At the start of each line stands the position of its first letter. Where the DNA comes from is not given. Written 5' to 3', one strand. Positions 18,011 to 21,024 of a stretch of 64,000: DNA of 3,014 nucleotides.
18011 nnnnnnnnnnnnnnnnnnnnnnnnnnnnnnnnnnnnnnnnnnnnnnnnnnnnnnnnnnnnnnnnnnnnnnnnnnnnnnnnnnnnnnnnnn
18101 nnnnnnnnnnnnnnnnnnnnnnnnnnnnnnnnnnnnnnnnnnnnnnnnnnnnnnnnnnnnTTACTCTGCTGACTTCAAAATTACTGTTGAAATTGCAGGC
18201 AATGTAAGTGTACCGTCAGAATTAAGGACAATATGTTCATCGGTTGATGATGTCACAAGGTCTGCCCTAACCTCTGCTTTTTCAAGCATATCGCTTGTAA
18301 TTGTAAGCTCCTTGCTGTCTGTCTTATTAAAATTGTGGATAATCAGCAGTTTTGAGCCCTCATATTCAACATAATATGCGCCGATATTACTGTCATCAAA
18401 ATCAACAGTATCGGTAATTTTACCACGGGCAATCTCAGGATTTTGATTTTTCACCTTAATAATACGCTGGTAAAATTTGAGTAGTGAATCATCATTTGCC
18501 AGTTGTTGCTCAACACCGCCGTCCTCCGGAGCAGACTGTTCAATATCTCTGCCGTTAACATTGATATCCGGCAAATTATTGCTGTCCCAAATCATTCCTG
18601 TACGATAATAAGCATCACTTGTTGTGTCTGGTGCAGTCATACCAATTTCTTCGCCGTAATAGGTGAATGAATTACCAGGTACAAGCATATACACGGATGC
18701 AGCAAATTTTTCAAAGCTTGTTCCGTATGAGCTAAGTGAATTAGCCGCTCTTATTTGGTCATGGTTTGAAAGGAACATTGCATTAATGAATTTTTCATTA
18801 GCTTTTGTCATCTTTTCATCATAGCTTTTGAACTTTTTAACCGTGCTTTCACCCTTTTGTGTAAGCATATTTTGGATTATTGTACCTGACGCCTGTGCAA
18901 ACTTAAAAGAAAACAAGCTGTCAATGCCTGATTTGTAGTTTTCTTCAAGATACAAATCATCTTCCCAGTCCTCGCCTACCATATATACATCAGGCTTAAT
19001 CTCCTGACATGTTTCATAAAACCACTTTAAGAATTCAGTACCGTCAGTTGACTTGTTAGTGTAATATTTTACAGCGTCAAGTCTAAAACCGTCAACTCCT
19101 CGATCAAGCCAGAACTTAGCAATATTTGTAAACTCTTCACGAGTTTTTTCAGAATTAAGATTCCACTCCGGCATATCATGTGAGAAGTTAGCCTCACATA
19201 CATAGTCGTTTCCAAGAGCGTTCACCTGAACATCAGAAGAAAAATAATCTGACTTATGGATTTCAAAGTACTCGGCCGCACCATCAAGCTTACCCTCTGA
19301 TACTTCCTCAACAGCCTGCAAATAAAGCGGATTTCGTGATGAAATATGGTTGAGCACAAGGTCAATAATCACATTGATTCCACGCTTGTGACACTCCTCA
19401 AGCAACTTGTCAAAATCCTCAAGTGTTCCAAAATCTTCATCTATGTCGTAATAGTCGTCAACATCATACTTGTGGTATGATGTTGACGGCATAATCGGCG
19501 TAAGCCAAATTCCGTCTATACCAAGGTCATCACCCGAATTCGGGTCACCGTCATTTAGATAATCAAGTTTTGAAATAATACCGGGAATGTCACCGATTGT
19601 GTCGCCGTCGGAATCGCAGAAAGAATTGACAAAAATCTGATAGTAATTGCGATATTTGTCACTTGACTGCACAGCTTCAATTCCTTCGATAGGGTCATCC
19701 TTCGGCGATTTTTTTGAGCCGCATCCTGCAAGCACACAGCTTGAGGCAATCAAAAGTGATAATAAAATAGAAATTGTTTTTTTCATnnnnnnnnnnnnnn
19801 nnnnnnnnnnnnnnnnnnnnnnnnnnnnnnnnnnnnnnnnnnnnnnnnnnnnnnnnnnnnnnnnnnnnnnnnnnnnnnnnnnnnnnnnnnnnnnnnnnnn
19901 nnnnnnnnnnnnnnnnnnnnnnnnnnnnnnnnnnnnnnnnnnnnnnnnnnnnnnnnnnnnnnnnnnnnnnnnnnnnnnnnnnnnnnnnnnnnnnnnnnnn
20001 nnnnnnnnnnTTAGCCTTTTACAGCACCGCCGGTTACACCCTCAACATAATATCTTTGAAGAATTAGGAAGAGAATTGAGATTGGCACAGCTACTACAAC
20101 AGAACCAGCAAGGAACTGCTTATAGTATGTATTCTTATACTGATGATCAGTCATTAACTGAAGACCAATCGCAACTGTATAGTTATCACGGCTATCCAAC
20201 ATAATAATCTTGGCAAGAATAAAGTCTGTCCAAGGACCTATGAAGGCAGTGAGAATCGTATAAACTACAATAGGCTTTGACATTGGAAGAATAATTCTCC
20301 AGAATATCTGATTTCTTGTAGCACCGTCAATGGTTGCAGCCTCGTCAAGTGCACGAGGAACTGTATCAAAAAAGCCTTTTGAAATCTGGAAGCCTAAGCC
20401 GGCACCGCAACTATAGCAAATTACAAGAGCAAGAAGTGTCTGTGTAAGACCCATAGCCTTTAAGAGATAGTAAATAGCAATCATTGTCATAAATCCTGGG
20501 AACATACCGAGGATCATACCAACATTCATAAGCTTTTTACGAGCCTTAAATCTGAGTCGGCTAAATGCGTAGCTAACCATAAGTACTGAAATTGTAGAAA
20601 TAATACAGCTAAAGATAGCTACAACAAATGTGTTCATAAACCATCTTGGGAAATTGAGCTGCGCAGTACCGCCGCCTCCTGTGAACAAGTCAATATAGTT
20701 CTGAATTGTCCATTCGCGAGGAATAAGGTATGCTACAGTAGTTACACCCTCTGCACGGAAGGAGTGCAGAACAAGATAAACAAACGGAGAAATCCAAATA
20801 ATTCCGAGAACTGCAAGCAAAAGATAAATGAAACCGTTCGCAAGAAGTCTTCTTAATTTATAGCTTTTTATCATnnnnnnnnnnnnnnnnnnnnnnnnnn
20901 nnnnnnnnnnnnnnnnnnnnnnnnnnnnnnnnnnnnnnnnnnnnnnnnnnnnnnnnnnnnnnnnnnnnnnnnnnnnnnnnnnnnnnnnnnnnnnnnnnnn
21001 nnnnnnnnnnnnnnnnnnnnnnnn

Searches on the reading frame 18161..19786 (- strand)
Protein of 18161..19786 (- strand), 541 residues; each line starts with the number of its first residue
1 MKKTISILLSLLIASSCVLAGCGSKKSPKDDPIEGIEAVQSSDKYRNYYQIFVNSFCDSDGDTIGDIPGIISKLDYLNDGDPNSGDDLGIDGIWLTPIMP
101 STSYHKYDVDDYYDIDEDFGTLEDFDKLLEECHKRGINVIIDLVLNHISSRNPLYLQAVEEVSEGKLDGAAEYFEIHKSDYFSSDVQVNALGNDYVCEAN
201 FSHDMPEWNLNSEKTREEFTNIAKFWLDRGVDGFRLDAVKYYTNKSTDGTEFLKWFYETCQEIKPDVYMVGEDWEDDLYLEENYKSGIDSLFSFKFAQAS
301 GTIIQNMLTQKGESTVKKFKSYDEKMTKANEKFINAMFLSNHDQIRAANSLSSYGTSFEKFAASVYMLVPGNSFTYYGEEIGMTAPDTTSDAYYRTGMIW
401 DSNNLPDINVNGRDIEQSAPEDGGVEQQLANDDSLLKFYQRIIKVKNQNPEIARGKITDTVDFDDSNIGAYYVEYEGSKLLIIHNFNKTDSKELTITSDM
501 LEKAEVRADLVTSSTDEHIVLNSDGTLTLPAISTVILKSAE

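Call 32: search_protein_families(library=pfam, proteins=[window:18161-19786:-], max_evalue=0.00001)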
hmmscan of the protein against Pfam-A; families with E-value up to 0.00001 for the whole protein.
window:18161-19786:- (541 aa): 2 families
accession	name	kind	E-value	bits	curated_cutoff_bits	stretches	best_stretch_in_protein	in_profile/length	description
PF00128.31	Alpha-amylase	-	2.7e-71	241.6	22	1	50-455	1-446/446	Alpha amylase, catalytic domain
PF23915.1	SusG_C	-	6e-08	33.3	27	1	468-536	1-62/62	Alpha-amylase SusG C-terminal domain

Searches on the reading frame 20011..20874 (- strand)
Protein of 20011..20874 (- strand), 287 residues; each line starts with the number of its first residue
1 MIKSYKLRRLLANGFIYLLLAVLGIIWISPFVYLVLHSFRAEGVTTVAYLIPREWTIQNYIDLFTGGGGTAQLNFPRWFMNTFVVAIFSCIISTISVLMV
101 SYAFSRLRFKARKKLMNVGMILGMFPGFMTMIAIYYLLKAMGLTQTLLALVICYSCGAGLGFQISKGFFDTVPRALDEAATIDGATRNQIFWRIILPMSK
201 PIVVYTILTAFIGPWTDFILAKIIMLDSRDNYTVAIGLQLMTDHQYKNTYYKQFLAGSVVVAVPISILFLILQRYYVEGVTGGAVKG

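Call 88: search_protein_families(library=pfam, proteins=[window:20011-20874:-], max_evalue=0.00001)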
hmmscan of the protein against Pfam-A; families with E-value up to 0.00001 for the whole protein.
window:20011-20874:- (287 aa): 1 family
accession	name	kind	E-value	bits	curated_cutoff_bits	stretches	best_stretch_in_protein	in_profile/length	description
PF00528.27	BPD_transp_1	-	2e-16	60.7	26.4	1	105-277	10-179/184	Binding-protein-dependent transport system inner membrane component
